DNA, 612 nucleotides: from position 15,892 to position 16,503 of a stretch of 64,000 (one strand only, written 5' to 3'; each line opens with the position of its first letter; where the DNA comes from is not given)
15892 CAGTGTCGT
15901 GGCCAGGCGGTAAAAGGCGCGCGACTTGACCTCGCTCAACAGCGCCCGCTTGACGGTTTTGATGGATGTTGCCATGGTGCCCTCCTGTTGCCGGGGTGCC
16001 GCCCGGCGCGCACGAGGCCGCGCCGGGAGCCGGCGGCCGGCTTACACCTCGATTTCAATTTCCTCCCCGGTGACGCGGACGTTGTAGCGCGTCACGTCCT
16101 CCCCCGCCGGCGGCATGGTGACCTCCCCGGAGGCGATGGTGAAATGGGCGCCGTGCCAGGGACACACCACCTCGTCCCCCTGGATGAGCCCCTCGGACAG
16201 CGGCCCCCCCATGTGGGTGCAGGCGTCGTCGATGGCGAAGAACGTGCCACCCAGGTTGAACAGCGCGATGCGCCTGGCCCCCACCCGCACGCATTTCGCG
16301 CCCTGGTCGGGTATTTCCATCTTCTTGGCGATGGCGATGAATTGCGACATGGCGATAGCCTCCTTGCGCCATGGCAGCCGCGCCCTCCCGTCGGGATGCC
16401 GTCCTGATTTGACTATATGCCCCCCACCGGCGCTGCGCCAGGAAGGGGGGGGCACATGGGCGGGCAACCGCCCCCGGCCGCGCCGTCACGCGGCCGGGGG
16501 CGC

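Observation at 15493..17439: Duplicated ferritin-like diiron / Rieske / membrane-anchored ferritin-like gene trio next to fdxA and korAB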

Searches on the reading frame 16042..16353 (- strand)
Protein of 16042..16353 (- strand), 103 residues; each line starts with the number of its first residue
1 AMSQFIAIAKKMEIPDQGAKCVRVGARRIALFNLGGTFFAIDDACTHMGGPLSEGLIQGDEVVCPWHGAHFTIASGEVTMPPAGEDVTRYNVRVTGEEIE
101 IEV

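Call 3: search_protein_families(library=pfam, proteins=[window:16042-16353:-], max_evalue=0.1)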
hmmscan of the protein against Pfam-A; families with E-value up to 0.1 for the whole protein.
window:16042-16353:- (103 aa): 4 families
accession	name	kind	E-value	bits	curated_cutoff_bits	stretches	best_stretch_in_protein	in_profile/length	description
PF00355.32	Rieske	-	1.5e-17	63.7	20.3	1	6-90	3-87/88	Rieske [2Fe-2S] domain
PF13806.12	Rieske_2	-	1.9e-13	50.6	27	1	4-102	1-104/104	Rieske-like [2Fe-2S] domain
PF22543.2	Rieske_4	-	1.4e-08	35.4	28.4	1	21-77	16-76/119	Soluble Rieske-type ferredoxin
PF05488.18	PAAR_motif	-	0.077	13.7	27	0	58-90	28-58/70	PAAR motif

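Call 4: search_protein_families(library=ncbifam, proteins=[window:16042-16353:-], max_evalue=0.1)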
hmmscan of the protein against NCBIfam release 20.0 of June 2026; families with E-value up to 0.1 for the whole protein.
window:16042-16353:- (103 aa): 13 families
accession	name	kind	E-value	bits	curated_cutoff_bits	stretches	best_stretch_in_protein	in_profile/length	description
NF007422.0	PRK09965.1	equivalog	5.4e-22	77.8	113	1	6-103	4-100/106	bifunctional 3-phenylpropionate/cinnamic acid dioxygenase ferredoxin subunit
NF042948.2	3PPDioc_HcaC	equivalog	1.5e-19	70.2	150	1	6-103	4-102/105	3-phenylpropionate/cinnamic acid dioxygenase ferredoxin subunit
TIGR02378.1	nirD_assim_sml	equivalog_domain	1.6e-19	70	74.65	1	6-102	3-104/105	nitrite reductase small subunit NirD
NF041683.1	ant_diox_AndAb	equivalog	3.3e-19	68.9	150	1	6-103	3-100/100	anthranilate 1,2-dioxygenase ferredoxin subunit AndAb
TIGR02377.1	MocE_fam_FeS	subfamily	4.1e-11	42.8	136.15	1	13-103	10-101/101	MocE family 2Fe-2S type ferredoxin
NF052579.1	BetMthstMoxSdmAMthl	equivalog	2.3e-07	30.1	600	1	13-72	26-86/351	4beta-methylsterol monooxygenase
NF041174.1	SDX_Thmprot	equivalog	2.9e-05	24.2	170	1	19-83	16-81/109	sulredoxin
NF010001.0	PRK13474.1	subfamily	0.00037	19.8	154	1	39-101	101-161/178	cytochrome b6-f complex iron-sulfur subunit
NF045928.1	Cytb6fFeSPetC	equivalog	0.00045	19.6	250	1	39-99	102-161/179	cytochrome b6-f complex iron-sulfur subunit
NF007066.0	PRK09511.1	equivalog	0.0015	18.7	135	1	2-102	1-107/108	nitrite reductase small subunit NirD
NF050121.1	bc1_QcrA_actin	exception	0.0026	17.3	275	1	37-94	239-297/319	cytochrome bc1 complex Rieske iron-sulfur subunit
TIGR01416.1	Rieske_proteo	equivalog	0.022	14.8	97.4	1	38-85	109-158/176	ubiquinol-cytochrome c reductase iron-sulfur subunit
TIGR02694.1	arsenite_ox_S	equivalog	0.067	13.1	95.65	1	12-96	23-109/129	arsenate reductase (azurin) small subunit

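Call 19: search_solved_structures(query=window:16042-16353:-, max_evalue=0.001, show_alignments=1)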
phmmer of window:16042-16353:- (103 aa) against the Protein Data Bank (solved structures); distinct sequences matched with E-value up to 0.001: 20.
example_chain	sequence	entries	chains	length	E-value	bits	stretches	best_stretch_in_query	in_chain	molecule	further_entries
2e4p_A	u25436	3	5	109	6.5e-15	58.4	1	12-101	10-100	Biphenyl dioxygenase ferredoxin subunit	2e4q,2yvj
5bok_A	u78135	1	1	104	8.4e-15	58.1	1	5-98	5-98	Ferredoxin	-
1fqt_A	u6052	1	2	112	1.6e-13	54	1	4-100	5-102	RIESKE-TYPE FERREDOXIN OF BIPHENYL DIOXYGENASE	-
1vck_A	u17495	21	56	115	2.5e-13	53.4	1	19-96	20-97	ferredoxin component of carbazole | Ferredoxin CarAc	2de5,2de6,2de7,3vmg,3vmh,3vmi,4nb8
4emj_B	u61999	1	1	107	9.6e-13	51.5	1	13-102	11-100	Toluene 1,2-dioxygenase system ferredoxin subunit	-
3dqy_A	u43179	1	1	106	9.8e-13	51.4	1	13-102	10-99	Toluene 1,2-dioxygenase system ferredoxin subunit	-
2qpz_A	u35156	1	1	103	4.1e-12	49.4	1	19-100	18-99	Naphthalene 1,2-dioxygenase system ferredoxin subunit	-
2i7f_A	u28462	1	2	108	6.9e-09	39.1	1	28-94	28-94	Ferredoxin component of dioxygenase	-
2zyl_A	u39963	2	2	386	2e-07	34.4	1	25-69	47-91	POSSIBLE OXIDOREDUCTASE | 3-ketosteroid-9-alpha-monooxygenase oxygenase subunit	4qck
8hn2_A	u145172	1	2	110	4e-07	33.4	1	6-100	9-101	Cytochrome b6-f complex iron-sulfur subunit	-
3d89_A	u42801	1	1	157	4.1e-07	33.4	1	20-78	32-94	Rieske domain-containing protein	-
5cxm_A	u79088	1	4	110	4.4e-06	30.1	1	35-101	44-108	Cytochrome b6/f complex iron-sulfur subunit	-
4qdf_B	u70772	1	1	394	4.7e-06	30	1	38-68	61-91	3-ketosteroid 9alpha-hydroxylase oxygenase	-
4qdc_A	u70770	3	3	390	1.2e-05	28.6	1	25-71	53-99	3-ketosteroid 9alpha-hydroxylase oxygenase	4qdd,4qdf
6ick_A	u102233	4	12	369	6.2e-05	26.4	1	18-73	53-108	Methylxanthine N1-demethylase NdmA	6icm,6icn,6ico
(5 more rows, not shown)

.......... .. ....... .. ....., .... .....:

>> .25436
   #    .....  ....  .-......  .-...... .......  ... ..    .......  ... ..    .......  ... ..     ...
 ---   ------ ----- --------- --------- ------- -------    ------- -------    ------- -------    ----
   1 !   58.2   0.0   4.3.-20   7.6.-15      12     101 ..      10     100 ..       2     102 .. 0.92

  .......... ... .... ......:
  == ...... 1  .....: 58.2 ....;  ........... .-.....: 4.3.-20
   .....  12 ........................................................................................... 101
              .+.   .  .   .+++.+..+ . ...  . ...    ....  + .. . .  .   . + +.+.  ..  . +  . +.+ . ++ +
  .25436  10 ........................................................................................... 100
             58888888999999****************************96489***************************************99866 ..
